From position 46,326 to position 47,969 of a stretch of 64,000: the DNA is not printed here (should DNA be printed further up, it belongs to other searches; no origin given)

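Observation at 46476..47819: Sigma-70-family factor and adenine phosphoribosyltransferase fused in one 447-aa frame, with a strong internal SD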

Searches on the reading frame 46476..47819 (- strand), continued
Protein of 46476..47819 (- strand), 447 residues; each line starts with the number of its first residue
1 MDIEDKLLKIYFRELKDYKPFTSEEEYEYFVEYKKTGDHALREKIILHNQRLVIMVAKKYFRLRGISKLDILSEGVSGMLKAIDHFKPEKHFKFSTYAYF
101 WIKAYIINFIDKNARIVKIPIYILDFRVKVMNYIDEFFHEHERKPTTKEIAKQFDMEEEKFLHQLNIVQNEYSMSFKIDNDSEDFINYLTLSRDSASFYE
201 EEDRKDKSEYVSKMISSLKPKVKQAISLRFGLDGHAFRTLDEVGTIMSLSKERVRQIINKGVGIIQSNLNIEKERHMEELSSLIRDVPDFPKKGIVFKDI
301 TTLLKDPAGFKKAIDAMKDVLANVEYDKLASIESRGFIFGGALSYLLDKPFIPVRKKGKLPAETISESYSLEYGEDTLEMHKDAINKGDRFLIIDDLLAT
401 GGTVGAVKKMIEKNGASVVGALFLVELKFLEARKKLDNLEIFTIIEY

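Call 26: find_encoding_contigs(protein=P0014, flank=6000, max_places=1)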
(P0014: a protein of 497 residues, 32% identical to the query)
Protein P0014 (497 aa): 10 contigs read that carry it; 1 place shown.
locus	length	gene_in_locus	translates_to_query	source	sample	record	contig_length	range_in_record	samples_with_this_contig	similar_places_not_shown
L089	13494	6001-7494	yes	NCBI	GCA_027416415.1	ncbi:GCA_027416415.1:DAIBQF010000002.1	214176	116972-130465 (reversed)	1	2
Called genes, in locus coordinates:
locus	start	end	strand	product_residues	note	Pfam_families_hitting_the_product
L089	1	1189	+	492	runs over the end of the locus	PF01656:CbiA, PF13500:AAA_26 (faint), PF07685:GATase_3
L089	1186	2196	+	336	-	PF03186:CobD_Cbib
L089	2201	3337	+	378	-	PF00155:Aminotran_1_2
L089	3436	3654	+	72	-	PF12728:HTH_17, PF13411:MerR_1, PF00376:MerR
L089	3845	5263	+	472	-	PF00206:Lyase_1, PF10415:FumaraseC_C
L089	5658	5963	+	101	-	PF00708:Acylphosphatase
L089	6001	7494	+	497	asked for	PF00140:Sigma70_r1_2, PF04542:Sigma70_r2, PF04539:Sigma70_r3, PF04545:Sigma70_r4, PF00156:Pribosyltran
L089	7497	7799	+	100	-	PF03795:YCII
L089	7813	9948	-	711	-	PF13188:PAS_8 (faint), PF13426:PAS_9 (weak), PF00989:PAS, PF08448:PAS_4, PF13426:PAS_9, PF00990:GGDEF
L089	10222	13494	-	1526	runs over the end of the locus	PF00310:GATase_2, PF04898:Glu_syn_central, PF01645:Glu_synthase, PF01493:GXGXG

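Call 27: find_encoding_contigs(protein=P0016, flank=4000, max_places=1)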
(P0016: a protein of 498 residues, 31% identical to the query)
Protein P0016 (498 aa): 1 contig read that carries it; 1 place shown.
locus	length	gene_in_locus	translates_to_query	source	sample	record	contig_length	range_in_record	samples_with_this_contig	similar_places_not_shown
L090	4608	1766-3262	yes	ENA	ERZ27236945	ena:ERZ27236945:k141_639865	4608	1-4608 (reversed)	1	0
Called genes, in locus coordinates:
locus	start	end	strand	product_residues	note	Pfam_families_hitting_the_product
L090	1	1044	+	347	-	?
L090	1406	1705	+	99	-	PF00708:Acylphosphatase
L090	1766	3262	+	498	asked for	PF00140:Sigma70_r1_2, PF04542:Sigma70_r2, PF04539:Sigma70_r3, PF04545:Sigma70_r4, PF00156:Pribosyltran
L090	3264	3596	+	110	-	PF03795:YCII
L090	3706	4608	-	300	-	?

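Call 30: search_protein_representatives(alignment_id=A2)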
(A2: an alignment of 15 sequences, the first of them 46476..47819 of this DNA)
Query: 15 sequences, 470 profile positions. Proteins with E-value up to 0.001 (for the whole library): 204429; up to 1e-10: 122003; up to 1e-30: 48645. The best 150 are listed.
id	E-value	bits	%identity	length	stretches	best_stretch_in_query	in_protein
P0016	2.0e-216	735.8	-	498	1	12-470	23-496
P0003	3.8e-194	662.4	-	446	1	22-470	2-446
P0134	1.8e-123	429.4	-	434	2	31-290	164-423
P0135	3.1e-113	395.6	-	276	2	330-470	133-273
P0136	4.1e-109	382.0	-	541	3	37-285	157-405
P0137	2.6e-108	379.4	-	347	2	58-270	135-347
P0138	7.8e-104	364.6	-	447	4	26-131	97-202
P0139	4.0e-103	362.3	-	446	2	19-270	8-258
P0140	6.1e-101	355.1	-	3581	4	5-279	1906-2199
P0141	1.7e-97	343.8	-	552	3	13-280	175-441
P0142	8.3e-95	334.9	-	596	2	28-292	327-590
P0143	3.3e-93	329.6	-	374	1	16-291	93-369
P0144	7.3e-93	328.4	-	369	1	13-289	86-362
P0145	1.0e-92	328.0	-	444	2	29-299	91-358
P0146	6.4e-92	325.3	-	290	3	64-198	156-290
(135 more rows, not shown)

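Call 41: search_solved_structures(query=window:46476-47819:-, max_evalue=1e-10, show_alignments=0)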
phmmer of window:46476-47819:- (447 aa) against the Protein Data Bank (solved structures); distinct sequences matched with E-value up to 1e-10: 83 (the best 60 are shown).
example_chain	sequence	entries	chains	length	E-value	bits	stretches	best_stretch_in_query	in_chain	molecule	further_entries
4lza_A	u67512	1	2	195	2.1e-54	188.4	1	261-447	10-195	Adenine phosphoribosyltransferase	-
4m0k_A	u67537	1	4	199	4.1e-50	174.3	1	275-445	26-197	Adenine phosphoribosyltransferase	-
4mb6_A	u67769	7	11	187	5.2e-44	154.2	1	277-437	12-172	Adenine phosphoribosyltransferase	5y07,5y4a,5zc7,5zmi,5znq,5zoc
5b6h_A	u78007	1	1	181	5.9e-44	154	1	278-437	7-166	Adenine phosphoribosyltransferase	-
7y94_A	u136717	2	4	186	1.8e-43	152.4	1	275-439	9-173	Adenine phosphoribosyltransferase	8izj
2dy0_A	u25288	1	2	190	1.8e-43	152.4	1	275-438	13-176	Adenine phosphoribosyltransferase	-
5yw2_A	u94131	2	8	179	1.9e-43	152.4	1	276-446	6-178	Adenine phosphoribosyltransferase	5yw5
7xi2_A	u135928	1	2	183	2.1e-43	152.2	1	276-439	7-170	Adenine phosphoribosyltransferase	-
9vlf_B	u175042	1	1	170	2.2e-41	145.5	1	280-447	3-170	Adenine phosphoribosyltransferase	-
1ore_A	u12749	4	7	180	3.3e-38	135.1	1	279-447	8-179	Adenine phosphoribosyltransferase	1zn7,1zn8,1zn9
6fci_A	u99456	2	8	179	3.4e-38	135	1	280-447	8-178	Adenine phosphoribosyltransferase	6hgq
6fch_A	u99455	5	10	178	3.7e-38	134.9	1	280-447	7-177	Adenine phosphoribosyltransferase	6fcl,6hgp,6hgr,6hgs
4x44_A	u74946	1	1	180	4.6e-38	134.6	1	279-447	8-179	Adenine phosphoribosyltransferase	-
4x45_A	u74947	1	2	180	1.1e-37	133.3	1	279-447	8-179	Adenine phosphoribosyltransferase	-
6fd4_B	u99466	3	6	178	1.3e-37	133.1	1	280-447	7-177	Adenine phosphoribosyltransferase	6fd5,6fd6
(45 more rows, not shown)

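Call 51: predict_structure(alignment_id=A3)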
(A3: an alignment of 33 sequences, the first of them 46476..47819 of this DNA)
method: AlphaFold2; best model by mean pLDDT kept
length: 447 residues; sequences in the alignment: 33
mean_pLDDT: 86.5   pTM: 0.51
mean pLDDT of the five models: 86.5, 82.2, 82.2, 81.2, 80.2
residues with pLDDT >= 90: 250; 70-90: 146; 50-70: 39; < 50: 12
segments of 3 or more residues with pLDDT < 50: 172-177, 195-199
pLDDT, mean of each block of 10 residues (from residue 1): 73 82 91 94 91 93 82 92 94 92 93 64 73 83 89 92 75 52 62 50 71 87 92 83 92 89 84 85 92 87 94 94 95 94 97 96 94 89 97 96 96 97 95 92 94
secondary structure, 60 per line:
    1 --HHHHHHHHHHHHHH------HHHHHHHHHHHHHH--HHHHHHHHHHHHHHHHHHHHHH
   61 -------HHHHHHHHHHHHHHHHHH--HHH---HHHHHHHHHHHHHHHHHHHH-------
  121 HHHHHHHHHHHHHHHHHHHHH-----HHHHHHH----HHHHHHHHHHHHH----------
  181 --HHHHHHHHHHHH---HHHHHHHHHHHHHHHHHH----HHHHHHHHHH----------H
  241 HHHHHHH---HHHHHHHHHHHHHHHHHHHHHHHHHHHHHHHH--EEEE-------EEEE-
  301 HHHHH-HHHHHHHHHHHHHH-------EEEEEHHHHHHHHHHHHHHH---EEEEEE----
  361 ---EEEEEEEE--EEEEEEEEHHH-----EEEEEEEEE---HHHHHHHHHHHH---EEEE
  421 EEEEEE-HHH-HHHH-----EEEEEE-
elements in order: H3-16 H23-36 H39-60 H68-85 H94-113 H121-141 H147-153 H158-170 H183-194 H198-215 H220-229 H240-247 H251-282 E285-288 E296-299 H301-305 H307-320 E328-332 H333-347 E351-356 E364-371 E374-381 E390-398 H402-413 E417-426 H432-435 E441-446
